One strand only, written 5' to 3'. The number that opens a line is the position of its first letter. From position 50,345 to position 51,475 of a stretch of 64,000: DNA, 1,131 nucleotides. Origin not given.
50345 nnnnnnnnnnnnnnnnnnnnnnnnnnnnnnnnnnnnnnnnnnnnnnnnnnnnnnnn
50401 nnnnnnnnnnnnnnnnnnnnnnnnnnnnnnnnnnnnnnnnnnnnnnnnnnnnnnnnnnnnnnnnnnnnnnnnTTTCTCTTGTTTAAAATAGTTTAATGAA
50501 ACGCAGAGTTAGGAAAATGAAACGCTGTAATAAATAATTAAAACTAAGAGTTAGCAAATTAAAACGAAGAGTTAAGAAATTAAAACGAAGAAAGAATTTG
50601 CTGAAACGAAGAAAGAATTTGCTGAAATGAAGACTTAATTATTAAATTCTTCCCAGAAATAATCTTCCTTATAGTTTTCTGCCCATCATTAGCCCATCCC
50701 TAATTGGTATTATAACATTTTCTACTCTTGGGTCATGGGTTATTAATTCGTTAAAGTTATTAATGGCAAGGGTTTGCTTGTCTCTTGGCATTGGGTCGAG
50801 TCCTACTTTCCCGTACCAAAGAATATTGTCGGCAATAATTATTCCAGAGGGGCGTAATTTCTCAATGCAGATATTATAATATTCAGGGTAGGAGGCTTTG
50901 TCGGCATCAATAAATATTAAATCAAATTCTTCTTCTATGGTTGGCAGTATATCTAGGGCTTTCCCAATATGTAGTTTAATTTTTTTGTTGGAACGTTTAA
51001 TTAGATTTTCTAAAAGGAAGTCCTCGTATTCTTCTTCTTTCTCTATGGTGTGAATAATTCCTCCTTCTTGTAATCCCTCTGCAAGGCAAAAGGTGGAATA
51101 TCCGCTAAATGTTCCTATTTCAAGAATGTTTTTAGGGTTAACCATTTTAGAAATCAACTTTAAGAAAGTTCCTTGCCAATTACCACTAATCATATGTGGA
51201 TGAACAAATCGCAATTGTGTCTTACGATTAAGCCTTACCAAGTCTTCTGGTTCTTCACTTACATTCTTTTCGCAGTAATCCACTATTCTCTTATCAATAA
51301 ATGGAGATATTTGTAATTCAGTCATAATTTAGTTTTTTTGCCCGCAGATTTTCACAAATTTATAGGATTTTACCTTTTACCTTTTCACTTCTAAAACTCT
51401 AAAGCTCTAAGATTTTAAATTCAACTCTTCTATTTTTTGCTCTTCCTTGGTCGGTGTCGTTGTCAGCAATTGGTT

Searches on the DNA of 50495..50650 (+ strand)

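Call 67: search_dna_similar(query=window:50495-50650:+, collection=plasmids, mode=distant, max_evalue=0.001, max_rows=15)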
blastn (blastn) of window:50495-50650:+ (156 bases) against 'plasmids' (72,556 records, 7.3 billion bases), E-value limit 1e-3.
No match.
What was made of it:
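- Closest known: Plasmid iterons and parC-type centromere repeats. Different: Here there are five loci in 64 kb of chromosome next to unrelated genes, with no plasmid match (call 67).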

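Call 68: search_dna_similar(query=window:50495-50650:+, collection=phages, mode=distant, max_evalue=0.001, max_rows=10)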
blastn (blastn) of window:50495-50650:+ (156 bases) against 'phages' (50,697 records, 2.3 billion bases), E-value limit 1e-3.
No match.
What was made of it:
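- Tried and rejected: BLAST of array 4 against the plasmid and phage collections gave nothing (calls 67, 68).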

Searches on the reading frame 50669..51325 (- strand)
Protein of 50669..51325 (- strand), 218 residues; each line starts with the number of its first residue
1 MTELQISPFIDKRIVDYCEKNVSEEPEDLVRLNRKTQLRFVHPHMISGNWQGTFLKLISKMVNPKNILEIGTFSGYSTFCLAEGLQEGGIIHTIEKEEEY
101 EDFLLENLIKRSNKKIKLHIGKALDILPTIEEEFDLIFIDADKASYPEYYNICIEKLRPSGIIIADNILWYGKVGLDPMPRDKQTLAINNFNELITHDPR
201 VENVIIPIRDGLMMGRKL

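Call 14: search_protein_families(library=pfam, proteins=[window:50669-51325:-])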
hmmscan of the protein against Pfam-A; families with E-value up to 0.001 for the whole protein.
window:50669-51325:- (218 aa): 4 families
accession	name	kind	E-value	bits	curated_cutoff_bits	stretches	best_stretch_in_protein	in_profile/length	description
PF01596.23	Methyltransf_3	-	2.4e-47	161.3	22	1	23-217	5-203/204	O-methyltransferase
PF13578.12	Methyltransf_24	-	1.2e-14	55.5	26.3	1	68-168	1-105/105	Methyltransferase domain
PF01135.25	PCMT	-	4e-06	27.2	20.3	1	52-164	63-170/210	Protein-L-isoaspartate(D-aspartate) O-methyltransferase (PCMT)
PF13847.12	Methyltransf_31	-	2.7e-05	24.3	27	1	65-168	5-112/145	Methyltransferase domain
